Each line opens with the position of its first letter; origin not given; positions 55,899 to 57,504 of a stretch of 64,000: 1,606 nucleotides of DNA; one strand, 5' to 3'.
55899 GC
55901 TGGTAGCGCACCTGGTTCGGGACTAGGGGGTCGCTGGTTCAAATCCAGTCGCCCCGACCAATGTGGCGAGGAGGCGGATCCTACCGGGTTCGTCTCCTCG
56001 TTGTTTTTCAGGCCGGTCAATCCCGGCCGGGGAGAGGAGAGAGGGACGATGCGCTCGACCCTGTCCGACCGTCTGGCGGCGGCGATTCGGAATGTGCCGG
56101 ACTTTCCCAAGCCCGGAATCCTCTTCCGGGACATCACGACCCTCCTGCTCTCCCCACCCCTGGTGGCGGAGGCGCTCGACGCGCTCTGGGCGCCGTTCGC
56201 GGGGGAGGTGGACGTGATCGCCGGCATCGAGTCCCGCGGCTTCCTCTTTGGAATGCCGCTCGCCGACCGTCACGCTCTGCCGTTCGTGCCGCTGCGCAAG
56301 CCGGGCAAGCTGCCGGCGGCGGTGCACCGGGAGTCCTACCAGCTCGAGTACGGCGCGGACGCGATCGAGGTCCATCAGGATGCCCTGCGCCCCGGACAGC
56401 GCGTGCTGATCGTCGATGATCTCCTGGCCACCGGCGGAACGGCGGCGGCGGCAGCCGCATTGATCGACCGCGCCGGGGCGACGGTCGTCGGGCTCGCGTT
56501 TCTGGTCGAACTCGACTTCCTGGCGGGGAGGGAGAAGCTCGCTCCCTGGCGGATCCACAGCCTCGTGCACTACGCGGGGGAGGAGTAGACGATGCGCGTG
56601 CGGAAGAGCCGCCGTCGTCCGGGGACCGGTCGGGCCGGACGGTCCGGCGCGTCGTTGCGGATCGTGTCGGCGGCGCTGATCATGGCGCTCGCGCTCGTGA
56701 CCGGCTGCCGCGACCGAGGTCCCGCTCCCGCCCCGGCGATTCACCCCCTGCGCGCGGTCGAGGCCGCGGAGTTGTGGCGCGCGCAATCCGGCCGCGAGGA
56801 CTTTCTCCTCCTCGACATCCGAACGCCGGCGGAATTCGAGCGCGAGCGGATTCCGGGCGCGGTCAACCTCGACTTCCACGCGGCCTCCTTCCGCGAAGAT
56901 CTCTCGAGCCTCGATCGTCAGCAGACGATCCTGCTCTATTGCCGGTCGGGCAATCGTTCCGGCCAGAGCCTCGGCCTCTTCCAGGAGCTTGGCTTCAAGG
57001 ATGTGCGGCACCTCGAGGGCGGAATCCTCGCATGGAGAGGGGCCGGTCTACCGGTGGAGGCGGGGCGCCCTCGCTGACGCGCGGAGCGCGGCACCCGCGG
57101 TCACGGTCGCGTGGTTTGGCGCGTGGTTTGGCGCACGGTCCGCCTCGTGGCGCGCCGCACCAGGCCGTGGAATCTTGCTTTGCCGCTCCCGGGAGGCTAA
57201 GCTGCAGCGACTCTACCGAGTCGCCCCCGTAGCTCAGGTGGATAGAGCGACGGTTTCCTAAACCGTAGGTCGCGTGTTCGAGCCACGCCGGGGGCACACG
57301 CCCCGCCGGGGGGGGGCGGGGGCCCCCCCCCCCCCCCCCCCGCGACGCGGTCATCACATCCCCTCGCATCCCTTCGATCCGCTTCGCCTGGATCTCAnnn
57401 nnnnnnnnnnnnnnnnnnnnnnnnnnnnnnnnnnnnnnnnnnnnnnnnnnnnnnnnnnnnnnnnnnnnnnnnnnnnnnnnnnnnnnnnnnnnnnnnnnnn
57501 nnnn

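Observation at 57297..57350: Extreme G9-C-G5-C19 homopolymer hairpin abutting the 3' end of tRNA-Arg, with partial duplication of the tRNA 3' terminus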

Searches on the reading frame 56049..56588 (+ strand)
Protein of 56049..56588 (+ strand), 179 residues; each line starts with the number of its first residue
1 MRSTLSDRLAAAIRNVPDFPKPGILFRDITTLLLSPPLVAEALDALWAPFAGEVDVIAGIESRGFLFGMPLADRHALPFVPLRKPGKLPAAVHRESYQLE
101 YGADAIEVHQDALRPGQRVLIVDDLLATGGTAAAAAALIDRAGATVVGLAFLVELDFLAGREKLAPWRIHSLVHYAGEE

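Call 16: search_protein_families(library=pfam, proteins=[window:56049-56588:+])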
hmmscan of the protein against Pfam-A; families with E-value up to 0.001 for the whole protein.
window:56049-56588:+ (179 aa): 1 family
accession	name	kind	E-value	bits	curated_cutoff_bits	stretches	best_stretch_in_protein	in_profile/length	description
PF00156.33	Pribosyltran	-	4.5e-15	55.7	26.3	1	50-167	26-133/158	Phosphoribosyl transferase domain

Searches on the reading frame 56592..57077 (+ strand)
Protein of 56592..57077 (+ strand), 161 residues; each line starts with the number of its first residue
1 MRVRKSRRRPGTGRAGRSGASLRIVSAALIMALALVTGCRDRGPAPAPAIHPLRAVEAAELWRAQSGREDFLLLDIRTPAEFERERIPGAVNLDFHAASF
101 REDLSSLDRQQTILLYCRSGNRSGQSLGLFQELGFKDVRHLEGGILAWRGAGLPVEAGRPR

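Call 10: find_encoding_contigs(protein=window:56592-57077:+, flank=10000, max_places=10)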
Protein window:56592-57077:+ (161 aa): 23 contigs read that carry it; 8 places shown.
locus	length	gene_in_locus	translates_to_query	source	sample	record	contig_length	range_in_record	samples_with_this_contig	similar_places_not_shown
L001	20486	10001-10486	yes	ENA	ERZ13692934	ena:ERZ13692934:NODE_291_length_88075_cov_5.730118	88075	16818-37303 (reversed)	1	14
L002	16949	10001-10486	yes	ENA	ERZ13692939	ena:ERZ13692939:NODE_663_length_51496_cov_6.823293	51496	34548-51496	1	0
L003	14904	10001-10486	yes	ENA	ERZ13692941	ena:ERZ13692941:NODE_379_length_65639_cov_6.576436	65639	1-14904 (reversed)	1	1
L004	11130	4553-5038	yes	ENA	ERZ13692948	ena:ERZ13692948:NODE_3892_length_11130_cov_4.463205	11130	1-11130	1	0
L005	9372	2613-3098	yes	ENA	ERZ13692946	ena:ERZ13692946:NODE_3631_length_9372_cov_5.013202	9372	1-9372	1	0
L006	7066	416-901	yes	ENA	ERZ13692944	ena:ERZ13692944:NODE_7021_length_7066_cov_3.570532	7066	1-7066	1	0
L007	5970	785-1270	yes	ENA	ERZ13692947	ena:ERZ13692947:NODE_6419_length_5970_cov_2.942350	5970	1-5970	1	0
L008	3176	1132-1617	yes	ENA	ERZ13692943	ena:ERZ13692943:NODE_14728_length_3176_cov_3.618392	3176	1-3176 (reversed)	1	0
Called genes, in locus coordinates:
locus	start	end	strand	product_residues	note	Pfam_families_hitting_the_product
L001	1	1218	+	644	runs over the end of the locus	PF02518:HATPase_c, PF13589:HATPase_c_3, PF01119:DNA_mis_repair, PF08676:MutL_C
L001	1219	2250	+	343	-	PF01745:IPT (weak), PF01715:IPPT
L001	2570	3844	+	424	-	PF17820:PDZ_6, PF19238:Radical_SAM_2, PF04459:DUF512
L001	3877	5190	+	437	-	PF00009:GTP_EFTU, PF00071:Ras (faint), PF01926:MMR_HSR1, PF02421:FeoB_N, PF00009:GTP_EFTU (weak), PF01926:MMR_HSR1, PF02421:FeoB_N, PF14714:KH_dom-like, +4 more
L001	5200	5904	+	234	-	PF02660:G3P_acyltransf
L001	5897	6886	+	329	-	PF01210:NAD_Gly3P_dh_N, PF07479:NAD_Gly3P_dh_C, PF20618:GPD_NAD_C_bact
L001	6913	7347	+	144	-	PF00376:MerR (weak), PF13411:MerR_1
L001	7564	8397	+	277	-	PF01975:SurE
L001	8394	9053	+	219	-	PF01135:PCMT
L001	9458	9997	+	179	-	PF00156:Pribosyltran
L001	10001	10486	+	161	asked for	PF00581:Rhodanese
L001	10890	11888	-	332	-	-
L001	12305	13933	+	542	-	PF03023:MurJ, PF01554:MatE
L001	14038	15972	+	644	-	PF01541:GIY-YIG (weak), PF27096:UvrC_M, PF22920:UvrC_RNaseH, PF08459:UvrC_RNaseH_dom, PF14520:HHH_5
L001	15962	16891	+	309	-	PF02899:Phage_int_SAM_1, PF00589:Phage_integrase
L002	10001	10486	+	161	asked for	PF00581:Rhodanese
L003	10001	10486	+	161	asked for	PF00581:Rhodanese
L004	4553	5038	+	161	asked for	PF00581:Rhodanese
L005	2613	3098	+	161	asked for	PF00581:Rhodanese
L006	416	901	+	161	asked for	PF00581:Rhodanese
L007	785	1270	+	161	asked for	PF00581:Rhodanese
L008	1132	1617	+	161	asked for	PF00581:Rhodanese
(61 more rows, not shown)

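Call 16: search_protein_families(library=pfam, proteins=[window:56592-57077:+])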
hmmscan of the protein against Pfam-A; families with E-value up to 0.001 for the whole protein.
window:56592-57077:+ (161 aa): 1 family
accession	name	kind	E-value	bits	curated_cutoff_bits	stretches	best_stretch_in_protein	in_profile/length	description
PF00581.25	Rhodanese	-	3.6e-21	76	22.2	1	58-150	2-101/102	Rhodanese-like domain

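Call 34: find_homologous_proteins(query=window:56592-57077:+)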
Query window:56592-57077:+ (161 aa): 1200 proteins with E <= 0.001 among 1531 candidates; the best 120 are listed.
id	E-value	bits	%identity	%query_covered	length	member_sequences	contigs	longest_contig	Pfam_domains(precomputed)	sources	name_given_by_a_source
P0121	5.0e-99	347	100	100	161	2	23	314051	PF00581.26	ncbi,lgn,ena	-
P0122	4.5e-50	188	66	78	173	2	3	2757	PF00581.26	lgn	-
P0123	6.2e-48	181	64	85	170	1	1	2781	PF00581.26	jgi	-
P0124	1.8e-47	179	64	82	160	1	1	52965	PF00581.26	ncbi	-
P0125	3.2e-47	178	51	61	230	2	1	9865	PF00581.26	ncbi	-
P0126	2.1e-45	172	53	55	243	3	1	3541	PF00581.26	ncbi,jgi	-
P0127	9.5e-35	138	36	69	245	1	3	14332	PF00581.26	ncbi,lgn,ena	ncbi:MAG: rhodanese-like domain-containing protein [Saprospiraceae bacterium]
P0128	2.4e-33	133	50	86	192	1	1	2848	PF00581.26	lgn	-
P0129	7.7e-31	125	57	64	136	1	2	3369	PF00581.26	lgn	-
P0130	6.2e-30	122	48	79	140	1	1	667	PF00581.26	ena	-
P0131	1.3e-28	118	46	53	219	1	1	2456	PF00581.26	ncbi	-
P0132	1.6e-28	118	43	53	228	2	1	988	PF00581.26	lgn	-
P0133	6.1e-28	116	42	58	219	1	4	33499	PF00581.26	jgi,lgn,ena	-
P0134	1.7e-27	114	41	56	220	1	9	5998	PF00581.26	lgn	-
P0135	1.8e-27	114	46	75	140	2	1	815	PF00581.26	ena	-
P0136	2.1e-27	114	42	84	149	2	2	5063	PF00581.26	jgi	-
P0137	4.0e-27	113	43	84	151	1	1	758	PF00581.26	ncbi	-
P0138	9.9e-27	112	59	53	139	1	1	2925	PF00581.26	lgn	-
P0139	1.3e-26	111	43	53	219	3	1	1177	PF00581.26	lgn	-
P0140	1.4e-26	111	46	83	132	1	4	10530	PF00581.26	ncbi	-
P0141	2.6e-26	110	49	70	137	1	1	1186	PF00581.26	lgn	-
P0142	3.6e-26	110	44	83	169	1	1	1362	PF00581.26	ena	-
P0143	4.0e-26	110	46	81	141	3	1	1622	PF00581.26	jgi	jgi:rhodanese-related sulfurtransferase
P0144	4.1e-26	110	51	67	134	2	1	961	PF00581.26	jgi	-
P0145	6.4e-26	109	50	64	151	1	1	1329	PF00581.26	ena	-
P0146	6.7e-26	109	45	83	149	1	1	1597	PF00581.26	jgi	jgi:rhodanese-related sulfurtransferase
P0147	6.7e-26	109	52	62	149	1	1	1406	PF00581.26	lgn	-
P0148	1.4e-25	108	45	81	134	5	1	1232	PF00581.26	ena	-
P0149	1.5e-25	108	53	56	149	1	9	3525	PF00581.26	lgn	-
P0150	1.5e-25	108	51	66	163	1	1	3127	PF00581.26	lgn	-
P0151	1.6e-25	108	57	53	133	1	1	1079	PF00581.26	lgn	-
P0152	2.1e-25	108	55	54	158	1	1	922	PF00581.26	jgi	jgi:phage shock protein E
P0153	2.5e-25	107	55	55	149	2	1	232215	PF00581.26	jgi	jgi:rhodanese-related sulfurtransferase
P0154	2.8e-25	107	51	68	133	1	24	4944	PF00581.26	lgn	-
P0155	3.3e-25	107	51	66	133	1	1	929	PF00581.26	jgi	jgi:rhodanese-related sulfurtransferase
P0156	3.8e-25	107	45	78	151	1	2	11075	PF00581.26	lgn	-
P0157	4.0e-25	107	41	83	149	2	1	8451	PF00581.26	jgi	-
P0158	4.0e-25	107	56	53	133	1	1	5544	PF00581.26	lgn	-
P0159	5.5e-25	106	55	54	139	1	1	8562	PF00581.26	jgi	-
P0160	6.1e-25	106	43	80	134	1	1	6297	PF00581.26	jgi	jgi:rhodanese-related sulfurtransferase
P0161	7.0e-25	106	55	54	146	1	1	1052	PF00581.26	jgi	jgi:rhodanese-related sulfurtransferase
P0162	7.8e-25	106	47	81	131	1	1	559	PF00581.26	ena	-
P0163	8.7e-25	106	56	52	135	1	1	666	PF00581.26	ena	-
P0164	8.9e-25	105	45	82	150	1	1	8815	PF00581.26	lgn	-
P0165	9.2e-25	105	37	52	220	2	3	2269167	PF00581.26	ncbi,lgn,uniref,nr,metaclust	ncbi:rhodanese-like domain-containing protein [Marinithermus hydrothermalis]|uniref:Rhodanese-like p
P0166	9.7e-25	105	43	92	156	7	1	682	PF00581.26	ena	-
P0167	1.2e-24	105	57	54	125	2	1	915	PF00581.26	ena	-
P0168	1.2e-24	105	55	54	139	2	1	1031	PF00581.26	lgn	-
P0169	1.7e-24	105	48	74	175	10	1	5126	PF00581.26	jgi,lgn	-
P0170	1.8e-24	104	46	53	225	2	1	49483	PF00581.26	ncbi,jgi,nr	ncbi:MAG: rhodanese-like domain-containing protein [Chloroflexi bacterium]|nr:rhodanese-like domain-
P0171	1.9e-24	104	50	71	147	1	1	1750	PF00581.26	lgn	-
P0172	2.1e-24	104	56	52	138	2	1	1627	PF00581.26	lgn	-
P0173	2.2e-24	104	55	55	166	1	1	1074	PF00581.26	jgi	jgi:rhodanese-related sulfurtransferase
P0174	2.2e-24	104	52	64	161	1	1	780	PF00581.26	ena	-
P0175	2.3e-24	104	49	66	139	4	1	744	PF00581.26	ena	-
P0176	2.4e-24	104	41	82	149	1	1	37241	PF00581.26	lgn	-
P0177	2.4e-24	104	45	71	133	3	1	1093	PF00581.26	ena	-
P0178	2.5e-24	104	56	56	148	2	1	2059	PF00581.26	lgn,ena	-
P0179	2.5e-24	104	41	83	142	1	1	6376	PF00581.26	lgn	-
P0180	2.7e-24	104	50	68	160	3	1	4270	PF00581.26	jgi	jgi:rhodanese-related sulfurtransferase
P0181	2.8e-24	104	51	70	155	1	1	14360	PF00581.26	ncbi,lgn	-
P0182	3.5e-24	104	50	68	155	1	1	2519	PF00581.26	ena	-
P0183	3.9e-24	103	43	78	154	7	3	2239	PF00581.26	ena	-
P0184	4.0e-24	103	46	73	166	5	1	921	PF00581.26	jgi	-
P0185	4.1e-24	103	46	68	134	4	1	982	PF00581.26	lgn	-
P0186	4.1e-24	103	50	64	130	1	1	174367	PF00581.26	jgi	-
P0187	4.3e-24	103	53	55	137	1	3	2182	PF00581.26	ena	-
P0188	4.4e-24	103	39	83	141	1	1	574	PF00581.26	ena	-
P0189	4.8e-24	103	47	65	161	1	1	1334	PF00581.26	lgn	-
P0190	4.9e-24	103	41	56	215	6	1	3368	PF00581.26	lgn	-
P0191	5.0e-24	103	53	55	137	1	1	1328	PF00581.26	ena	-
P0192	5.1e-24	103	53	56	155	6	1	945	PF00581.26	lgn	-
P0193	5.1e-24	103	52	56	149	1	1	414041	PF00581.26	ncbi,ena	-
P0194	5.1e-24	103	43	71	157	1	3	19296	PF00581.26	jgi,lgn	jgi:rhodanese-related sulfurtransferase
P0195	5.4e-24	103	53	55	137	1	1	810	PF00581.26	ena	-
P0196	5.8e-24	103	39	82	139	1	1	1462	PF00581.26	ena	-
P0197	6.0e-24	103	53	55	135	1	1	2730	PF00581.26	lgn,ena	-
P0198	6.2e-24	103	40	86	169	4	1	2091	PF00581.26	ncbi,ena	-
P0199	6.6e-24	103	53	53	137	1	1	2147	PF00581.26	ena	-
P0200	6.6e-24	103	53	55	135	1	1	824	PF00581.26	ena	-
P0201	6.6e-24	103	53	56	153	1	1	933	PF00581.26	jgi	jgi:phage shock protein E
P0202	7.0e-24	103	49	71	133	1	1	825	PF00581.26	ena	-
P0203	7.3e-24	103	58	52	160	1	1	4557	PF00581.26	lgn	-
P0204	7.6e-24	102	48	66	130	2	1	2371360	PF00581.26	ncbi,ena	-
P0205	7.6e-24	102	53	53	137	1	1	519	PF00581.26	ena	-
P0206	7.8e-24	102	43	83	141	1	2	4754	PF00581.26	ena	-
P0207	9.1e-24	102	53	53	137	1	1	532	PF00581.26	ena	-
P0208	9.3e-24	102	53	53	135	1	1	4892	PF00581.26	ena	-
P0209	9.6e-24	102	42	83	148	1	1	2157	PF00581.26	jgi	-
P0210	9.6e-24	102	44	80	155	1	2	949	PF00581.26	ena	-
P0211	1.1e-23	102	49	68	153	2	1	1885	PF00581.26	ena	-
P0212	1.1e-23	102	54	56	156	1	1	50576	PF00581.26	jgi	jgi:rhodanese-related sulfurtransferase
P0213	1.1e-23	102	49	66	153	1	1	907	PF00581.26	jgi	jgi:phage shock protein E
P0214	1.1e-23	102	53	57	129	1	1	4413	PF00581.26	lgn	-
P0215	1.1e-23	102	53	56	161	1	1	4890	PF00581.26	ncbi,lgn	ncbi:MAG: rhodanese-like domain-containing protein [Acidobacteriota bacterium]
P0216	1.1e-23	102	51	61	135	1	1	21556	PF00581.26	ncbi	ncbi:MAG: rhodanese-like domain-containing protein [Actinomycetota bacterium]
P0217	1.2e-23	102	53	56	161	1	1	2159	PF00581.26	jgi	jgi:rhodanese-related sulfurtransferase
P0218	1.2e-23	102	53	56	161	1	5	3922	PF00581.26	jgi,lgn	jgi:rhodanese-related sulfurtransferase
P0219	1.3e-23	102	56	56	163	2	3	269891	PF00581.26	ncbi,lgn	ncbi:MAG: rhodanese-like domain-containing protein [Actinomycetota bacterium]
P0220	1.3e-23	102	40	56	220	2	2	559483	PF00581.26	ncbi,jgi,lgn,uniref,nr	ncbi:rhodanese-like domain-containing protein [Calidithermus timidus]|jgi:rhodanese-related sulfurtr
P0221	1.4e-23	102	53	56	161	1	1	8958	PF00581.26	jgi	jgi:rhodanese-related sulfurtransferase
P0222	1.5e-23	101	39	55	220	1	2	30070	PF00581.26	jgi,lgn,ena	-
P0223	1.5e-23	101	55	52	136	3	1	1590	PF00581.26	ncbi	-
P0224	1.6e-23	101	40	80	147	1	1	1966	PF00581.26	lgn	-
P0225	1.6e-23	101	52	54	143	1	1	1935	PF00581.26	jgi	jgi:rhodanese-related sulfurtransferase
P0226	1.7e-23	101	53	56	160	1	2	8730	PF00581.26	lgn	-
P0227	1.8e-23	101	43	80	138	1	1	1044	PF00581.26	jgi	jgi:rhodanese-related sulfurtransferase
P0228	1.8e-23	101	50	66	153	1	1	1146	PF00581.26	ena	-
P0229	1.8e-23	101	53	56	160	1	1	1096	PF00581.26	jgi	jgi:rhodanese-related sulfurtransferase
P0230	1.9e-23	101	54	53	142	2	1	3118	PF00581.26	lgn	-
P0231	1.9e-23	101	52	55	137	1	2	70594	PF00581.26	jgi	jgi:rhodanese-related sulfurtransferase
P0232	1.9e-23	101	53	56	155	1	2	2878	PF00581.26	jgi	jgi:rhodanese-related sulfurtransferase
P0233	2.0e-23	101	57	53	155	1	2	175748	PF00581.26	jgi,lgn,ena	-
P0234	2.0e-23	101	44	78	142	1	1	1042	PF00581.26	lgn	-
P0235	2.0e-23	101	53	56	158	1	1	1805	PF00581.26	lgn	-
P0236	2.1e-23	101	53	56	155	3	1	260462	PF00581.26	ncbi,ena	-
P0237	2.3e-23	101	56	56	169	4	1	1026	PF00581.26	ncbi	-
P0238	2.3e-23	101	52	55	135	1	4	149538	PF00581.26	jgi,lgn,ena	-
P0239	2.3e-23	101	54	55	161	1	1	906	PF00581.26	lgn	-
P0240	2.4e-23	101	53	56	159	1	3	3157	PF00581.26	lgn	-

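Call 35: find_encoding_contigs(protein=P0122, flank=2500, max_places=3)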
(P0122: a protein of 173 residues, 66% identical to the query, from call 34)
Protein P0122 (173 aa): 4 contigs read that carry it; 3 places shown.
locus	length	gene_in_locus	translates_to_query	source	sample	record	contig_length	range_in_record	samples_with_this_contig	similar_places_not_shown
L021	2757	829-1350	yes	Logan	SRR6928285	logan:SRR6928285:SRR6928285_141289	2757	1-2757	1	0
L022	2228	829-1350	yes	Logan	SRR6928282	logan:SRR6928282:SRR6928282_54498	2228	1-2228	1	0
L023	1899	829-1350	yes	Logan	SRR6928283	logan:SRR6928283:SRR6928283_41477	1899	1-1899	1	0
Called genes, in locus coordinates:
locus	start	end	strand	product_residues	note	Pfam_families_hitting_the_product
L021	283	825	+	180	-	PF00156:Pribosyltran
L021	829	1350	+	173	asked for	PF00581:Rhodanese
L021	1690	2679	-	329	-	-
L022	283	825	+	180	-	PF00156:Pribosyltran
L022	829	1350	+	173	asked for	PF00581:Rhodanese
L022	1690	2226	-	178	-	?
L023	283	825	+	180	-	PF00156:Pribosyltran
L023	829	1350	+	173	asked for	PF00581:Rhodanese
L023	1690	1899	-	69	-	?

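Call 36: find_encoding_contigs(protein=P0123, flank=2500, max_places=2)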
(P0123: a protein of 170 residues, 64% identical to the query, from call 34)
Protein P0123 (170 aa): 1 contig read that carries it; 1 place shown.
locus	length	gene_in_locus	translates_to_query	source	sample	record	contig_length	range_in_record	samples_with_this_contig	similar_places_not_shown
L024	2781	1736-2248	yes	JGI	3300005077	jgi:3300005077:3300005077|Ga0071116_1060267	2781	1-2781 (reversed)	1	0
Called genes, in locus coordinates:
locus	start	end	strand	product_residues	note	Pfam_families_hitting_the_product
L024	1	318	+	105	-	?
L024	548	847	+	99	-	PF01135:PCMT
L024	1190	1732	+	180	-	PF00156:Pribosyltran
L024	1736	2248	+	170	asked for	PF00581:Rhodanese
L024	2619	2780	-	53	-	?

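Call 37: find_encoding_contigs(protein=P0124, flank=2500, max_places=2)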
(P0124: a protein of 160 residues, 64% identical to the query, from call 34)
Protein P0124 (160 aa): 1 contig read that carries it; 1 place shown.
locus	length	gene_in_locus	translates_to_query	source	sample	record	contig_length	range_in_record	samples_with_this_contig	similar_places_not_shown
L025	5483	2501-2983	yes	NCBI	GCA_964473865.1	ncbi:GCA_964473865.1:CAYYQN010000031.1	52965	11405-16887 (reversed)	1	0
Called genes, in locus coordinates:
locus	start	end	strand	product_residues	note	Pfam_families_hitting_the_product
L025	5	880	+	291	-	PF04199:Cyclase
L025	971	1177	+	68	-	-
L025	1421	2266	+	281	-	PF07589:PEP_exosort_dom (faint)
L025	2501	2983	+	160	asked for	PF00581:Rhodanese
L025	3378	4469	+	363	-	PF13439:Glyco_transf_4, PF00534:Glycos_transf_1, PF13692:Glyco_trans_1_4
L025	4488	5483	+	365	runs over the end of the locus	PF13439:Glyco_transf_4, PF13579:Glyco_trans_4_4 (weak), PF20706:GT4-conflict, PF00534:Glycos_transf_1, PF13692:Glyco_trans_1_4, PF13524:Glyco_trans_1_2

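Call 51: list_cluster_members(proteins=[P0121, P0001])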
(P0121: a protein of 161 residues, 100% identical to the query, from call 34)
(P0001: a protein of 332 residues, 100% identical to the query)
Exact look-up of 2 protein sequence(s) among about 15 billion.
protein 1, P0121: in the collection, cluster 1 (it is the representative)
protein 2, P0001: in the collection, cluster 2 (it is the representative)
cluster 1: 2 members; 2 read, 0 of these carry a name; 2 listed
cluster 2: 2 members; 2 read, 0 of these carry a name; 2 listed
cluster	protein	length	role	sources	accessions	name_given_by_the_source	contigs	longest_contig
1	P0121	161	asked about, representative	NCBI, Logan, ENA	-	-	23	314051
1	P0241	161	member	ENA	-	-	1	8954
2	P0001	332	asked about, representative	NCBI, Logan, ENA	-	-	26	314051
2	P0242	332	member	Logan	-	-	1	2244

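Call 52: find_encoding_contigs(protein=P0242, flank=3000, max_places=5)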
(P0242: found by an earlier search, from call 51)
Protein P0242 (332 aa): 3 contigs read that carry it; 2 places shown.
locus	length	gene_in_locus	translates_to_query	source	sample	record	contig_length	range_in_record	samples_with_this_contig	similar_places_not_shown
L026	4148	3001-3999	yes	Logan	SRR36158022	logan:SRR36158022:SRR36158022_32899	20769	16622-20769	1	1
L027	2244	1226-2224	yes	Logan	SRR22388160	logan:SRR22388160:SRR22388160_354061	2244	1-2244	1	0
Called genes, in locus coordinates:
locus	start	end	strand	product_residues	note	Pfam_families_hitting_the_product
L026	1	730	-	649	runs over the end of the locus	PF01541:GIY-YIG (weak), PF27096:UvrC_M, PF22920:UvrC_RNaseH, PF08459:UvrC_RNaseH_dom, PF12826:HHH_2 (weak), PF14520:HHH_5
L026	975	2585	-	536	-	PF03023:MurJ, PF01554:MatE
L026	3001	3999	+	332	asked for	-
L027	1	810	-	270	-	?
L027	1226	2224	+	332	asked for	-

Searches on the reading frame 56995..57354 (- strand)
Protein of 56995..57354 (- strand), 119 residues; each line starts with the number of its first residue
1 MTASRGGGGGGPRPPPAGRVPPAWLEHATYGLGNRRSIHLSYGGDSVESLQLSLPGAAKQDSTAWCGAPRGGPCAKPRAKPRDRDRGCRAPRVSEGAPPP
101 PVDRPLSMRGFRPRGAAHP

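Call 64: find_encoding_contigs(protein=window:56995-57354:-, flank=1500, max_places=10)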
Protein window:56995-57354:- (119 aa): no gene with exactly this product is on record in the collection.
